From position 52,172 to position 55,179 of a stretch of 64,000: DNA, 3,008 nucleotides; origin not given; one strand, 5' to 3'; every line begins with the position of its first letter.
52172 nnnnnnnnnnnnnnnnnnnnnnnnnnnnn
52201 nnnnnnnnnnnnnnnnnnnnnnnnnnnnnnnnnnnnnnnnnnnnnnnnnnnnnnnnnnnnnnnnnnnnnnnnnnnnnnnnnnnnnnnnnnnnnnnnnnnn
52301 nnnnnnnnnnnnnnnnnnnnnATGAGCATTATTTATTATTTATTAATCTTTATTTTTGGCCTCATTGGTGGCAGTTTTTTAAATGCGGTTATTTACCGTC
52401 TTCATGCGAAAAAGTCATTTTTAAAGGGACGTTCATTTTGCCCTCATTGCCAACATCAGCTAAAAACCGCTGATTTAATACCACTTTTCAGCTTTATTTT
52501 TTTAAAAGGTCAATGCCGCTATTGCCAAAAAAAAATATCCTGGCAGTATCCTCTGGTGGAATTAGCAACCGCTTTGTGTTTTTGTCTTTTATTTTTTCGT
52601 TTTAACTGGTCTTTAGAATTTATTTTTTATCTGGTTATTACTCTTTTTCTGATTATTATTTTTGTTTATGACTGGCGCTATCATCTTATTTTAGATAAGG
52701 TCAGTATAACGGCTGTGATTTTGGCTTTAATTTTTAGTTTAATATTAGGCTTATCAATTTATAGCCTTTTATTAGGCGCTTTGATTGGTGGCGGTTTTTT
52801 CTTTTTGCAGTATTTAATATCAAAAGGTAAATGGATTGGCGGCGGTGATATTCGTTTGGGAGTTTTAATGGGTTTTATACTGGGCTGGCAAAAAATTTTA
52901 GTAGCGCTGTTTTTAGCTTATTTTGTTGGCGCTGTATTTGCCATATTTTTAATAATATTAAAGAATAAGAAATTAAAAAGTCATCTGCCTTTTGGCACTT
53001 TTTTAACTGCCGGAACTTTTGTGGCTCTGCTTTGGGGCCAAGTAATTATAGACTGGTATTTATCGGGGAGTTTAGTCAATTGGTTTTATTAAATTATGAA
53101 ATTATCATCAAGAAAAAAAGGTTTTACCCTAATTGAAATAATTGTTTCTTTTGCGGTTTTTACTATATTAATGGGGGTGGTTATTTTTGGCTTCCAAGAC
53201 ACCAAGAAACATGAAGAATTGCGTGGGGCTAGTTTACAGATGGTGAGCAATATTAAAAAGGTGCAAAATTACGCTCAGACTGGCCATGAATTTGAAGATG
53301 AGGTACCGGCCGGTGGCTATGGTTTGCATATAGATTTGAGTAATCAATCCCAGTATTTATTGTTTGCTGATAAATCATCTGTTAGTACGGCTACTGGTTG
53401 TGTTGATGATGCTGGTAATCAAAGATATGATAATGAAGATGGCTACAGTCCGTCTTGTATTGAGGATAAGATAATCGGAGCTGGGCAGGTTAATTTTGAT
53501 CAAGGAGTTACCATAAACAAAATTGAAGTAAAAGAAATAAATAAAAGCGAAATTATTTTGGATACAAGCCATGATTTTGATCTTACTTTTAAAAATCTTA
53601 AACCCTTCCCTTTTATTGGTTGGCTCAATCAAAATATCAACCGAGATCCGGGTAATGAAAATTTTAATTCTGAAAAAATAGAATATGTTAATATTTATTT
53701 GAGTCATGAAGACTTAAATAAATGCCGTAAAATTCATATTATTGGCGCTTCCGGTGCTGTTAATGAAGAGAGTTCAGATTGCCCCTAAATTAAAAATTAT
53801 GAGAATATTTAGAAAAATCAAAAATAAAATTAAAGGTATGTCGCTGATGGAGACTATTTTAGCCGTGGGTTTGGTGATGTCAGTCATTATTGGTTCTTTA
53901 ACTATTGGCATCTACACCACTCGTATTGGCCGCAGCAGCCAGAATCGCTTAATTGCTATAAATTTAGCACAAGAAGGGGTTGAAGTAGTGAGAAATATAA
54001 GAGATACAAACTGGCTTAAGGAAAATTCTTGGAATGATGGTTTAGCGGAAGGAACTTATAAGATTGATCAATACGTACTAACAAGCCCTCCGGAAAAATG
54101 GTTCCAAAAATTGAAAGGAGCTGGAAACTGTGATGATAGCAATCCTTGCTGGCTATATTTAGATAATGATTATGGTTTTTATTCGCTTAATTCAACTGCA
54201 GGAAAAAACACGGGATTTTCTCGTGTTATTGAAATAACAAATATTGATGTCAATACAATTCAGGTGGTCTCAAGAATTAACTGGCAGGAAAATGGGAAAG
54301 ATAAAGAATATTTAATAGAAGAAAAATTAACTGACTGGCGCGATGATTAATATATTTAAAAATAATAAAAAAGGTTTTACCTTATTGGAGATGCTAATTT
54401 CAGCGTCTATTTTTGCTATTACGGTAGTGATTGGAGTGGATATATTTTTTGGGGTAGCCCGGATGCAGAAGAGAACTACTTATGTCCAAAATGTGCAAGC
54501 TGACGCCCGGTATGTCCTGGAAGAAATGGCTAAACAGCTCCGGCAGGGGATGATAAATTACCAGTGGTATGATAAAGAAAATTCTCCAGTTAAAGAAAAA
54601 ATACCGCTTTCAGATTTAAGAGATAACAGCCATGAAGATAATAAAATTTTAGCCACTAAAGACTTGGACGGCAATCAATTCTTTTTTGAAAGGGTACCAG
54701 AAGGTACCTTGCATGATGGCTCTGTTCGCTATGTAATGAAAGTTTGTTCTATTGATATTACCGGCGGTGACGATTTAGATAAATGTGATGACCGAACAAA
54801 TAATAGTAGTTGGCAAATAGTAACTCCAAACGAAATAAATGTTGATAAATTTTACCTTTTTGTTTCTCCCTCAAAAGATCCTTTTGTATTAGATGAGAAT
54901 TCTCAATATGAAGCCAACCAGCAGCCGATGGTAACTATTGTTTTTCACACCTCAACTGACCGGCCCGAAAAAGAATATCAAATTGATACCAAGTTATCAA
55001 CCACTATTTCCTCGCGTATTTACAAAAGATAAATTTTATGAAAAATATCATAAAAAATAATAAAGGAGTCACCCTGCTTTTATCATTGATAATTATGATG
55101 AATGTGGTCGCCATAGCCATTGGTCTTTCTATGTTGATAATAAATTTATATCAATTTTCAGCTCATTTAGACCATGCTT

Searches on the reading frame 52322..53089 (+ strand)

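Call 70: search_protein_families(library=pfam, proteins=[window:52322-53089:+], max_evalue=0.01)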
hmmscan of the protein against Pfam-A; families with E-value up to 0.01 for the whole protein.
window:52322-53089:+ (256 aa): 2 families
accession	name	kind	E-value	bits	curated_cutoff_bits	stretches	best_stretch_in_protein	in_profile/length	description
PF06750.18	A24_N_bact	-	1.7e-33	115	23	1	11-94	1-84/84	Bacterial Peptidase A24 N-terminal domain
PF01478.23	Peptidase_A24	-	7.7e-14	52.4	26.5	1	104-208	1-104/104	Type IV leader peptidase family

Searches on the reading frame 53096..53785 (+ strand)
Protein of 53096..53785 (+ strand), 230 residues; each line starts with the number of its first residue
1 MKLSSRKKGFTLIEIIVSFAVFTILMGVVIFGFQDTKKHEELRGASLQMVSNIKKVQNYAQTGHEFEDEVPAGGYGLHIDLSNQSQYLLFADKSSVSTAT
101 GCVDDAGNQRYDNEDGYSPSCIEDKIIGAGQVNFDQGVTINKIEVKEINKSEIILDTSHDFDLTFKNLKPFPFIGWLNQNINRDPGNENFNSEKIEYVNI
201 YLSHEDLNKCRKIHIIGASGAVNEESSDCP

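Call 70: search_protein_families(library=pfam, proteins=[window:53096-53785:+], max_evalue=0.01)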
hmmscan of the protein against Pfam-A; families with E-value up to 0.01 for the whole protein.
window:53096-53785:+ (230 aa): 1 family
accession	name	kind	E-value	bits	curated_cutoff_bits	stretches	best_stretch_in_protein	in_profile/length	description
PF07963.17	N_methyl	-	9.2e-08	31.8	21.2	1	5-29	2-26/27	Prokaryotic N-terminal methylation motif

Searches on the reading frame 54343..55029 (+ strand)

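Call 70: search_protein_families(library=pfam, proteins=[window:54343-55029:+], max_evalue=0.01)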
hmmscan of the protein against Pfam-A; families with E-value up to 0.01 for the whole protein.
window:54343-55029:+ (229 aa): 1 family
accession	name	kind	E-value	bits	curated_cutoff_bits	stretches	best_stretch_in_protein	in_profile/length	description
PF07963.17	N_methyl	-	3.7e-07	29.9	21.2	1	6-30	1-25/27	Prokaryotic N-terminal methylation motif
